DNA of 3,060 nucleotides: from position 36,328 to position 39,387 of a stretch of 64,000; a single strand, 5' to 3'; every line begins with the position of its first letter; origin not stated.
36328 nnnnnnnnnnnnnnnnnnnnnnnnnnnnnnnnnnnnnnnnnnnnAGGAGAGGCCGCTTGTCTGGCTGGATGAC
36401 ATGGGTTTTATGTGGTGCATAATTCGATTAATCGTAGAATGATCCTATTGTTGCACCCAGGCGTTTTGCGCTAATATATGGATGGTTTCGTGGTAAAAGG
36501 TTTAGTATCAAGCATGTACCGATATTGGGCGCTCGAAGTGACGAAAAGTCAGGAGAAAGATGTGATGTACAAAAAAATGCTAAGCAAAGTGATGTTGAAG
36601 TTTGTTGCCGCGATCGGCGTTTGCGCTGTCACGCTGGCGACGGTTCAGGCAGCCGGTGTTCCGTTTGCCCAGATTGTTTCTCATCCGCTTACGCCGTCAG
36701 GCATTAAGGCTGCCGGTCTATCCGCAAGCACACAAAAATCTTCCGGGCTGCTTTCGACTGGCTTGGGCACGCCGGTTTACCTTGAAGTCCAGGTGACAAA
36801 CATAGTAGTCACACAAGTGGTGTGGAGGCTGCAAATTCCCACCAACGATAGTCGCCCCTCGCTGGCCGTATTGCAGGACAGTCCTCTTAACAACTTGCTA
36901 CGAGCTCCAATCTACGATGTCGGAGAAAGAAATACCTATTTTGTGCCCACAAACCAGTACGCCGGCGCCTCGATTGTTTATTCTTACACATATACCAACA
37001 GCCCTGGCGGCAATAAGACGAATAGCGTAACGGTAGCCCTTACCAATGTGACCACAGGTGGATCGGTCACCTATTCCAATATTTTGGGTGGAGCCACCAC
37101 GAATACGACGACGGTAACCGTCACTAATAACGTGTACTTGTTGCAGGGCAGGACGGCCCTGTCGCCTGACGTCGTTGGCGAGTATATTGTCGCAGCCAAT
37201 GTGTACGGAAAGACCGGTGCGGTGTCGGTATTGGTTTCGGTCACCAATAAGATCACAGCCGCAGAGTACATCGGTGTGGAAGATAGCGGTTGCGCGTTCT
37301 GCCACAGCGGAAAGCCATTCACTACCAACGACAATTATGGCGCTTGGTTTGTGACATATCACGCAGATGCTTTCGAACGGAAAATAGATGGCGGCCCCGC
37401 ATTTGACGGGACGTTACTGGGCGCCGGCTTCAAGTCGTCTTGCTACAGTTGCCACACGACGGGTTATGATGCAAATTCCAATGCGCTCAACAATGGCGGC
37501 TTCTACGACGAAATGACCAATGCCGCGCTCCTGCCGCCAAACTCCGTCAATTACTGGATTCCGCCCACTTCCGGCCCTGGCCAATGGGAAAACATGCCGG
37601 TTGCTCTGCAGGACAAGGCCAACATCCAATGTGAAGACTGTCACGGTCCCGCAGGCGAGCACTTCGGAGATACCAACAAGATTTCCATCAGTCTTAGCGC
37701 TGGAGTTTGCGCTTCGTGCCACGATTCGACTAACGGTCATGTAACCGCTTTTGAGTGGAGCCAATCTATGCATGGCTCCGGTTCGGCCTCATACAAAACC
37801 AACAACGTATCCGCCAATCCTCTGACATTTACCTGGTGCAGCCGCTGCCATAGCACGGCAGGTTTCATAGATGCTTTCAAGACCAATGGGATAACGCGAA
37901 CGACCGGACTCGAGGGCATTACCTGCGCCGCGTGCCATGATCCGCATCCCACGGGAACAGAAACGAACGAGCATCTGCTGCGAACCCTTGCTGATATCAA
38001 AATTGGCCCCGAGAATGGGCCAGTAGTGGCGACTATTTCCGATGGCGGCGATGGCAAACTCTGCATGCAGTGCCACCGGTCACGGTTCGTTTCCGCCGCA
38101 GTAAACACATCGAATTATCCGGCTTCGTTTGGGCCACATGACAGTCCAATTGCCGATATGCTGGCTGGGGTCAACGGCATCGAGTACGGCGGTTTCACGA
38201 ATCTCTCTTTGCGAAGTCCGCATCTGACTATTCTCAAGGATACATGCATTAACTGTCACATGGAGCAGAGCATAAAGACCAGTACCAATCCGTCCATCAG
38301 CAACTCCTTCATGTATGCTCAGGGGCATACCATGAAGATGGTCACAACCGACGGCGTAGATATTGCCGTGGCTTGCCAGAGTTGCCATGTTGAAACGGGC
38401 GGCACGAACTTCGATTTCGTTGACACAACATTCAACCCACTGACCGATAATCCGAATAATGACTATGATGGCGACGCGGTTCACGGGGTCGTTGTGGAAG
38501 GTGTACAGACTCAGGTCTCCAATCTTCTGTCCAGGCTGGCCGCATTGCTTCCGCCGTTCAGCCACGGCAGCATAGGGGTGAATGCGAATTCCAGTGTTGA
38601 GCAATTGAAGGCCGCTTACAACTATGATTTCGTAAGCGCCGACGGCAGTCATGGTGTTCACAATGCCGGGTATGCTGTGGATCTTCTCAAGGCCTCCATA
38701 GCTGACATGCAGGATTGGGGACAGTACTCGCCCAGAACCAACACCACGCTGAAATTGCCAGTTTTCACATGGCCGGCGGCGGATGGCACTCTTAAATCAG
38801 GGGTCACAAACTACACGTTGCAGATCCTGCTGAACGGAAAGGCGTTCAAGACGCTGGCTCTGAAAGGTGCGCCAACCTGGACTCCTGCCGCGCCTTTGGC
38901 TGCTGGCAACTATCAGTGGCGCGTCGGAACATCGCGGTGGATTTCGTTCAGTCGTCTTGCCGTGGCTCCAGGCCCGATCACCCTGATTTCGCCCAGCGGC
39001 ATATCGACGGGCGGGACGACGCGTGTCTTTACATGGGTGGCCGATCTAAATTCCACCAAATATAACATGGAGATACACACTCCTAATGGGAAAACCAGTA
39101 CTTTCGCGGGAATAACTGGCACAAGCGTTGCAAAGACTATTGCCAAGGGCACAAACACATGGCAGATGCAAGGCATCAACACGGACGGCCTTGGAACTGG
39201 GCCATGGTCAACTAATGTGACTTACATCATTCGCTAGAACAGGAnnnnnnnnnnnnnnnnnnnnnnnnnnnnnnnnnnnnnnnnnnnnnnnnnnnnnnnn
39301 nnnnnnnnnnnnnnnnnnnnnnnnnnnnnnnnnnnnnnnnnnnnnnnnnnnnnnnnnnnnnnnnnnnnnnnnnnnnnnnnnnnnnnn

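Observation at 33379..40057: Candidate undescribed porin-cytochrome electron conduit inserted inside the heme-biosynthesis locus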

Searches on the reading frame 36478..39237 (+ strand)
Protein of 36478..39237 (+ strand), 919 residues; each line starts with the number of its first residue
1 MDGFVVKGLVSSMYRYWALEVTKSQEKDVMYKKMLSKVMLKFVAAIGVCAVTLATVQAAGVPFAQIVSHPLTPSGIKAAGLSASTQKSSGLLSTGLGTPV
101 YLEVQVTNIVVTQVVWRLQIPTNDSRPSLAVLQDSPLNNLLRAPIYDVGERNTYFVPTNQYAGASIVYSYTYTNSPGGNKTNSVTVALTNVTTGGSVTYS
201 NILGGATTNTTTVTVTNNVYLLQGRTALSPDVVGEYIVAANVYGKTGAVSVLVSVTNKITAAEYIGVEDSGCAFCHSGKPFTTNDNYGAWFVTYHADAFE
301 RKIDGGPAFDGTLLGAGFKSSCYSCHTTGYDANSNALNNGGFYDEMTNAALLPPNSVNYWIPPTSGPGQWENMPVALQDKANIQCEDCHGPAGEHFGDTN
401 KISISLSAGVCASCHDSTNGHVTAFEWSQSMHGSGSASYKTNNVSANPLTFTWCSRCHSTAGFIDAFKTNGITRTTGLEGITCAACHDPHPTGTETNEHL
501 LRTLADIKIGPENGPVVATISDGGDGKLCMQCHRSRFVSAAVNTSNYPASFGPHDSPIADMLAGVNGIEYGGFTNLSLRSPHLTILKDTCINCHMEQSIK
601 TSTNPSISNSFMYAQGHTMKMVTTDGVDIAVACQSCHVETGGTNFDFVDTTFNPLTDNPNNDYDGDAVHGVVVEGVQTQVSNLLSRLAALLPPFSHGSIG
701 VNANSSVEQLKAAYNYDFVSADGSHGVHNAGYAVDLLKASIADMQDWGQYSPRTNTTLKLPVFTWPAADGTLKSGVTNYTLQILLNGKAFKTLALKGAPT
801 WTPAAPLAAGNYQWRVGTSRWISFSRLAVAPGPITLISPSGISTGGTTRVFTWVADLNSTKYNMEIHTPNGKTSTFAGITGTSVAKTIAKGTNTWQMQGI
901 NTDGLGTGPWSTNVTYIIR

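Call 4: search_protein_families(library=pfam, proteins=[window:36478-39237:+], max_evalue=1)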
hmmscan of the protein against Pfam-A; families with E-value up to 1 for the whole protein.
window:36478-39237:+ (919 aa): 8 families
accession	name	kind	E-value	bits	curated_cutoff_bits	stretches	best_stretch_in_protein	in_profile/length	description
PF22113.1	Mtrc-MtrF_II-IV_dom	-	2.5e-14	53.6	30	3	400-490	73-166/176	Outer membrane cytochrome MtrC/MtrF-like, domains II/IV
PF14522.11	Cytochrome_C7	-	7.5e-13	48.6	24.8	4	451-533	13-66/67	Cytochrome c7 and related cytochrome c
PF13435.11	Cytochrome_C554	-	1.3e-09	39.3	20.8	2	410-487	1-83/84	Cytochrome c554 and c-prime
PF09699.15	Paired_CXXCH_1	-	2.1e-08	34.2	20.6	2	384-418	8-39/41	Doubled CXXCH motif (Paired_CXXCH_1)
PF14537.11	Cytochrom_c3_2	-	2.4e-07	31.6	25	2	380-459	4-65/79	Cytochrome c3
PF03892.19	NapB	-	0.00094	19.7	25.1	1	584-653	61-126/127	Nitrate reductase cytochrome c-type subunit (NapB)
PF02085.21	Cytochrom_CIII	-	0.032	15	22.9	0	374-462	20-86/101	Class III cytochrome C family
PF02335.20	Cytochrom_C552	-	0.39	10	24.1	0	589-639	127-177/438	Cytochrome c552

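Call 5: search_protein_families(library=ncbifam, proteins=[window:36478-39237:+], max_evalue=1)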
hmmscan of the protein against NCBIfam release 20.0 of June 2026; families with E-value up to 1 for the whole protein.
window:36478-39237:+ (919 aa): 5 families
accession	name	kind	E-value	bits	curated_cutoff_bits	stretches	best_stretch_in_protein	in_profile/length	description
NF041198.1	UshA_like_PCGU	equivalog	3.6e-10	39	275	1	256-420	397-513/519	UshA-like (seleno)protein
TIGR01905.1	paired_CXXCH_1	subfamily_domain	6.5e-05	22.8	25.2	1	384-418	8-39/41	doubled CXXCH domain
TIGR03508.1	decahem_SO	subfamily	0.00021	20.9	192.2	1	380-497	32-160/258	DmsE family decaheme c-type cytochrome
NF041028.1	decahem_GSU2203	exception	0.0066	15.7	325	1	381-503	66-195/317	GSU2203 family decaheme c-type cytochrome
NF045713.1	CxxCH_16_HmcA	equivalog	0.085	11.4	400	1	588-639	133-183/541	sulfate respiration complex hexadecaheme cytochrome HmcA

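Call 35: search_solved_structures(query=window:36565-39237:+, max_evalue=1)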
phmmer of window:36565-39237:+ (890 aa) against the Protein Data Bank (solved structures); distinct sequences matched with E-value up to 1: 6.
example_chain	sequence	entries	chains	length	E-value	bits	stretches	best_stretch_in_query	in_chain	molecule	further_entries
6i5b_A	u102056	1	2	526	0.00014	23.3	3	647-716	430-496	Uncharacterized protein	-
6btm_A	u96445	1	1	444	0.0018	19.6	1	352-429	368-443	Alternative Complex III subunit A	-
2ozy_A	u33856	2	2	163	0.046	15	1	400-519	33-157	Cytochrome c-type protein nrfB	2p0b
3f2g_A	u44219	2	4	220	0.48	11.6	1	417-476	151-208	Alkylmercury lyase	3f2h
8a3p_A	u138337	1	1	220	0.65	11.2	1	804-854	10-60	Glutamine amidotransferase-like class 1 domain-containing protein 1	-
7nd2_E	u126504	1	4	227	0.67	11.2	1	804-854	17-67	Glutamine amidotransferase-like class 1 domain-containing protein 1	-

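Call 37: find_homologous_proteins(query=window:36565-39237:+)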
Query window:36565-39237:+ (890 aa): 155 proteins with E <= 0.001 among 8000 candidates; the best 120 are listed.
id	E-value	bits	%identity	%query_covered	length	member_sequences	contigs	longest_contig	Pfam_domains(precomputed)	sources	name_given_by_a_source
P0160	0.0e+0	2047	100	100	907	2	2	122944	PF09699.16,PF14537.12,PF13435.12,PF14522.12,PF22113.2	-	-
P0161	1.4e-191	657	35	79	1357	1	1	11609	PF09699.16,PF14537.12,PF02085.22,PF14522.12,PF22113.2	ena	-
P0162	3.2e-162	560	33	90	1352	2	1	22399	PF09699.16,PF14537.12,PF13435.12,PF18884.6,PF14522.12,PF22113.2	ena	-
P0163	9.0e-158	545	39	100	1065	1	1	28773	PF09699.16,PF14522.12,PF22113.2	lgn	-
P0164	5.0e-157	543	41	80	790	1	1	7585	PF09699.16,PF13435.12,PF14522.12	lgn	-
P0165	4.5e-104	368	34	58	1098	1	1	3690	PF09699.16,PF14537.12,PF18962.8,PF14522.12,PF22113.2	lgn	-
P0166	1.3e-99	353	41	59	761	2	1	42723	PF14537.12,PF18884.6,PF14522.12,PF22113.2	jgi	jgi:hypothetical protein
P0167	2.0e-97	345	37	77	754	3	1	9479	PF14537.12,PF18884.6,PF14522.12,PF22113.2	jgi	jgi:hypothetical protein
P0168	8.4e-94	334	38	59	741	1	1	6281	PF18884.6,PF14522.12,PF22113.2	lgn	-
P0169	7.9e-91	324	38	61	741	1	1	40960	PF09699.16,PF18884.6,PF14522.12,PF22113.2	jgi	-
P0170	1.5e-90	323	39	64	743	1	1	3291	PF09699.16,PF13435.12,PF14522.12,PF22113.2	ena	-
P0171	1.3e-88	316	35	80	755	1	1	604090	PF09699.16,PF14537.12,PF13435.12,PF02335.21,PF14522.12,PF22113.2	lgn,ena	-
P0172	2.0e-87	312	36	77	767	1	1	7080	PF14537.12,PF02335.21,PF18884.6,PF14522.12,PF22113.2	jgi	jgi:hypothetical protein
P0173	2.3e-87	312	39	59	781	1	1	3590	PF14537.12,PF18884.6,PF14522.12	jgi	jgi:hypothetical protein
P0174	3.0e-87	312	35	77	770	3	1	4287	PF14537.12,PF18884.6,PF14522.12,PF22113.2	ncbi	ncbi:MAG: multiheme c-type cytochrome [bacterium]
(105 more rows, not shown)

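Call 57: search_solved_structures(query=A3, max_evalue=1, show_alignments=1)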
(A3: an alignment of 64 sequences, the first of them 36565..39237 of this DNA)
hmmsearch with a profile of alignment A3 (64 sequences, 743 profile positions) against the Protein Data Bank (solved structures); distinct sequences matched with E-value up to 1: 39.
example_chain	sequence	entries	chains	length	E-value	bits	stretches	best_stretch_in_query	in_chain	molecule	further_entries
6i5b_A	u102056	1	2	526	7.6e-36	126.8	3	294-604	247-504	Uncharacterized protein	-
6qvm_A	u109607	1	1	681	1.6e-21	79.4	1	201-590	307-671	Multiheme cytochrome cf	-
2j7a_A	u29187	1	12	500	9.4e-11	43.8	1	324-600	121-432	CYTOCHROME C NITRITE REDUCTASE NRFA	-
2vr0_A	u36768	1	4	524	1.7e-10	42.9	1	324-600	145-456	CYTOCHROME C NITRITE REDUCTASE, CATALYTIC SUBUNIT NFRA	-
1oah_A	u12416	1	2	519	3.5e-10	41.9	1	324-600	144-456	CYTOCHROME C NITRITE REDUCTASE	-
6r2q_A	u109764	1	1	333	3e-08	35.5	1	247-373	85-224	Cystathionine beta-synthase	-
8bcx_A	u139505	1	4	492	8.6e-08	34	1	337-589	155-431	Nitrite reductase (cytochrome; ammonia-forming)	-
3uu9_A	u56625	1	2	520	9.8e-08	33.8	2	386-599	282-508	Eight-heme nitrite reductase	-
3rkh_A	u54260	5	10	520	9.8e-08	33.8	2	386-599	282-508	Eight-heme nitrite reductase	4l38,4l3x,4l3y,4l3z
4q4u_A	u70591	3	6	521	9.8e-08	33.8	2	386-600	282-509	Eight-heme nitrite reductase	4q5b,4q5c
3owm_A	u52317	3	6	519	9.9e-08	33.8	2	386-598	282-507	Eight-heme nitrite reductase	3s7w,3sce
2ot4_A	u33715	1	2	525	1.1e-07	33.7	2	386-600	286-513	Eight-heme nitrite reductase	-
2zo5_A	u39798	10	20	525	1.2e-07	33.5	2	386-600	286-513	Eight-heme nitrite reductase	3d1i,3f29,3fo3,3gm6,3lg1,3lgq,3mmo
4q0t_A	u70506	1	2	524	1.2e-07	33.5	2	386-600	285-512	Eight-heme nitrite reductase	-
8rv0_Y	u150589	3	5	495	4.5e-07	31.6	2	322-599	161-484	Octaheme cytochrome c nitrite reductase | Octaheme nitrite c cytochrome c reductase | Octaheme nitrite reductase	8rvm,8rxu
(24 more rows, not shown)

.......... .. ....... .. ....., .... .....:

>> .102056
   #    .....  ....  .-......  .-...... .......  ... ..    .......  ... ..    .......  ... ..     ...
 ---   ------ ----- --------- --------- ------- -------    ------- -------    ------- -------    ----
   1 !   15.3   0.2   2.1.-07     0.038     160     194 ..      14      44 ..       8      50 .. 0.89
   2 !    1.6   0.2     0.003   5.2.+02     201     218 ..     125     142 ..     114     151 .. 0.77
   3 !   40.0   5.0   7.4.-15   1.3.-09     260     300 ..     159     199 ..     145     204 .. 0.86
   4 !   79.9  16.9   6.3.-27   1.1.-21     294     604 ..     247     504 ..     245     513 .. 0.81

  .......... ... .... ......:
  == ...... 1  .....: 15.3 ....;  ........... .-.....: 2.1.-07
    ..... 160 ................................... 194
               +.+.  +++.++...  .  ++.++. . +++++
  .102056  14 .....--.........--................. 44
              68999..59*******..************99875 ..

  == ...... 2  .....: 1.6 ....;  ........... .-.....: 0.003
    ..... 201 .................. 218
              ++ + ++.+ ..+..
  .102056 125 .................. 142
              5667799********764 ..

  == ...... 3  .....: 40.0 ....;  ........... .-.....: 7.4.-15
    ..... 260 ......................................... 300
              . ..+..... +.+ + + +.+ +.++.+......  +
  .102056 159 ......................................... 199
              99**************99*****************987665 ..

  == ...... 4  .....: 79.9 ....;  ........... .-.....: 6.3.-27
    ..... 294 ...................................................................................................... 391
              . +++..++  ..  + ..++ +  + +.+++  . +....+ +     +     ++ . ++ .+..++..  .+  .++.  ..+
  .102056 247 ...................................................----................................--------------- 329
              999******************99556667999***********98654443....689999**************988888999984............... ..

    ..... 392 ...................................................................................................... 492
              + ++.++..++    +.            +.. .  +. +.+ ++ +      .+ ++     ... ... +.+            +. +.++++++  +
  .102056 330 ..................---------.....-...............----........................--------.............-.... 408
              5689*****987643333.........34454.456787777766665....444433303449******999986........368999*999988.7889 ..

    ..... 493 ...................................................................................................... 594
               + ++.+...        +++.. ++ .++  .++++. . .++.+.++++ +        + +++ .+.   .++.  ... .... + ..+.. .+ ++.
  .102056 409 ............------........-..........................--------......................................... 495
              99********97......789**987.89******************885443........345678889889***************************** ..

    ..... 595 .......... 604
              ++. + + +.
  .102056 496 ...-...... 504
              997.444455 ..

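Call 73: predict_structure(alignment_id=A3)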
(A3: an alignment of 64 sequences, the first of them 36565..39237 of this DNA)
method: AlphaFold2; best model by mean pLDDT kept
length: 890 residues; sequences in the alignment: 64
mean_pLDDT: 72.8   pTM: 0.71
mean pLDDT of the five models: 72.8, 71.2, 69.5, 69.0, 66.6
residues with pLDDT >= 90: 257; 70-90: 271; 50-70: 208; < 50: 154
segments of 3 or more residues with pLDDT < 50: 131-138, 327-331, 410-420, 719-747, 796-833, 838-844, 846-890
pLDDT, mean of each block of 10 residues (from residue 1): 61 80 65 92 91 93 96 95 95 91 93 88 86 46 52 55 55 54 57 85 97 93 97 88 79 77 89 80 65 88 90 94 60 62 91 93 90 90 84 77 72 46 74 82 67 88 74 88 83 92 82 60 84 91 62 91 77 59 78 84 78 70 54 74 81 95 86 88 93 93 92 74 39 40 46 70 63 59 65 53 28 29 39 46 46 33 31 32 29
secondary structure, 60 per line:
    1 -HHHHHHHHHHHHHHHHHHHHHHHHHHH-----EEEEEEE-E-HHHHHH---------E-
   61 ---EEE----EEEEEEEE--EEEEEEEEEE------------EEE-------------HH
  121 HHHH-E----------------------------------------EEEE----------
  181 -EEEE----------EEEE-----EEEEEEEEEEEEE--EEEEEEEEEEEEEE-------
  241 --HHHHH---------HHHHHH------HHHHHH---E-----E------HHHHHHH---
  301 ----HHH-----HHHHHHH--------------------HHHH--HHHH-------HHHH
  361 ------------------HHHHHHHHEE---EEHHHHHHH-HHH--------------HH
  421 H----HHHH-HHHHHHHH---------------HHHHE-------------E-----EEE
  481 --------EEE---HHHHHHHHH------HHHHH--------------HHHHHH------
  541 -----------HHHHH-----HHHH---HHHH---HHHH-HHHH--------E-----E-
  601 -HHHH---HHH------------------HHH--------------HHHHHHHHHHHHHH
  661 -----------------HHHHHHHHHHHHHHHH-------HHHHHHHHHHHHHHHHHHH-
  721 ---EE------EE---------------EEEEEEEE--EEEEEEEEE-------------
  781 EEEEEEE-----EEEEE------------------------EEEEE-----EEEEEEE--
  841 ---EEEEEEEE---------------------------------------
elements in order (helices of 4 or more, strands of 3 or more residues): H2-28 E34-40 H44-49 E64-66 E71-78 E81-90 E103-105 H119-124 E167-170 E182-185 E196-199 E205-217 E220-233 H243-247 H257-262 H269-274 H291-297 H313-319 H340-343 H346-349 H357-360 H379-386 H394-400 H426-429 H431-438 H454-457 E478-480 E489-491 H495-503 H510-514 H529-534 H552-556 H562-565 H569-572 H576-579 H581-584 H602-605 H647-660 H678-693 H701-719 E749-756 E759-767 E781-787 E793-797 E822-826 E832-838 E844-851

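Call 79: fold_search(model_id=the predicted structure, library=pdb)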
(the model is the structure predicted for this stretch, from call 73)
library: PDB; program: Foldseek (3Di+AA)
matches with E <= 10: 582; with E <= 0.001: 0
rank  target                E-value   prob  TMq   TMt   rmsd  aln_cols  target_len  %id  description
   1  4rkm_G                1.5e-02  0.30  0.13  0.16  18.0       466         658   13  Wolinella succinogenes octaheme sulfite reductase MccA, form I (released 2015-02-04)
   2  6tav_B                2.5e-02  0.09  0.08  0.06  37.5       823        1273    9  Crystal structure of endopeptidase-induced alpha2-macroglobulin (released 2021-05-12)
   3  7wwn                  5.0e-02  0.35  0.08  0.31  15.2       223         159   11  Structure of hypothetical protein TTHA1873 from Thermus thermophilus with Potassium mercuric iodide (released 2022-04-06)
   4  8p4l_A                6.1e-02  0.25  0.09  0.13  19.1       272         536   10  Beta-N-acetylgalactosaminidase from Niabella aurantiaca (released 2024-01-17)
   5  7wrk                  1.0e-01  0.30  0.09  0.32  14.4       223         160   11  Structure of hypothetical protein TTHA1873 from Thermus thermophilus (released 2022-03-09)
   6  9hcj_10               1.6e-01  0.85  0.10  0.05   6.9       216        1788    9  D. discoideum nuclear pore complex (released 2024-12-25)
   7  2x1w_L                1.6e-01  0.38  0.07  0.22   8.0       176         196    8  Crystal Structure of VEGF-C in Complex with Domains 2 and 3 of VEGFR2 (released 2010-03-09)
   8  5fqh_A                1.7e-01  0.09  0.08  0.11  19.5       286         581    8  The details of glycolipid glycan hydrolysis by the structural analysis of a family 123 glycoside hydrolase from Clostr (released 2016-03-30)
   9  8zpl_N                1.8e-01  0.33  0.07  0.38  13.4       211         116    8  Cryo-EM strucutre of CXCR4 complexed with antagonist HF51116 (released 2025-02-26)
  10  7wwo_A                1.8e-01  0.23  0.09  0.32  15.2       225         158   11  Dimer form of hypothetical protein TTHA1873 from Thermus thermophilus (released 2022-03-09)
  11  4bhu_A                1.9e-01  0.14  0.07  0.29  13.2       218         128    8  Crystal structure of BslA - A bacterial hydrophobin (released 2013-08-14)
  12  6ixy_B                2.0e-01  0.15  0.08  0.14  13.9       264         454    6  X-ray structure of major pilin from C. perfringens SM101 (released 2019-08-14)
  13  5m30_F                2.7e-01  0.38  0.07  0.38  11.3       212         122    9  Structure of TssK from T6SS EAEC in complex with nanobody nb18 (released 2017-06-21)
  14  4or1_A                2.7e-01  0.35  0.08  0.37   9.8       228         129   10  Structure and mechanism of fibronectin binding and biofilm formation of enteroaggregative Escherischia coli AAF fimbri (released 2014-12-24)
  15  4or1_B                3.0e-01  0.21  0.07  0.34  14.6       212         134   10  Structure and mechanism of fibronectin binding and biofilm formation of enteroaggregative Escherischia coli AAF fimbri (released 2014-12-24)
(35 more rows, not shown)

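Call 89: find_encoding_contigs(protein=P0163, flank=10000, max_places=1)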
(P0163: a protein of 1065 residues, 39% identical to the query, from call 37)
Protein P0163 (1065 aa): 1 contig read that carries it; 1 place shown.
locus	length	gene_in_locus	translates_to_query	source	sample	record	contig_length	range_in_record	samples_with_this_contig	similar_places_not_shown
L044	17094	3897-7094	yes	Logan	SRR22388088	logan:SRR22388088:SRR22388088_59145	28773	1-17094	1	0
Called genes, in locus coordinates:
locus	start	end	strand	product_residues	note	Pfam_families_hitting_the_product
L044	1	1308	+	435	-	?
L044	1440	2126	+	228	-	-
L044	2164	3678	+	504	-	PF01564:Spermine_synth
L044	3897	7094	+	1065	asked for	PF09699:Paired_CXXCH_1 (faint), PF14522:Cytochrome_C7 (faint), PF22113:Mtrc-MtrF_II-IV_dom (faint)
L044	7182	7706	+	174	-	-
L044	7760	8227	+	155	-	-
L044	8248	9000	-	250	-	-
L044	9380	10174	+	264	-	-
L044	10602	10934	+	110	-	PF13442:Cytochrome_CBB3, PF00034:Cytochrom_C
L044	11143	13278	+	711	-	PF14522:Cytochrome_C7 (faint), PF14537:Cytochrom_c3_2 (faint), PF09699:Paired_CXXCH_1 (faint), PF01292:Ni_hydr_CYTB (faint)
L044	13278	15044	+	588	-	PF14522:Cytochrome_C7 (faint), PF09699:Paired_CXXCH_1 (faint), PF14537:Cytochrom_c3_2 (faint), PF01292:Ni_hydr_CYTB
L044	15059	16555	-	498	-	PF02826:2-Hacid_dh_C (faint), PF13241:NAD_binding_7, PF03807:F420_oxidored (faint), PF05201:GlutR_N, PF01488:Shikimate_DH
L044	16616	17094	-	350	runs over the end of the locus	PF22451:NirdL-like_HTH, PF17805:AsnC_trans_reg2, PF22451:NirdL-like_HTH (weak), PF17805:AsnC_trans_reg2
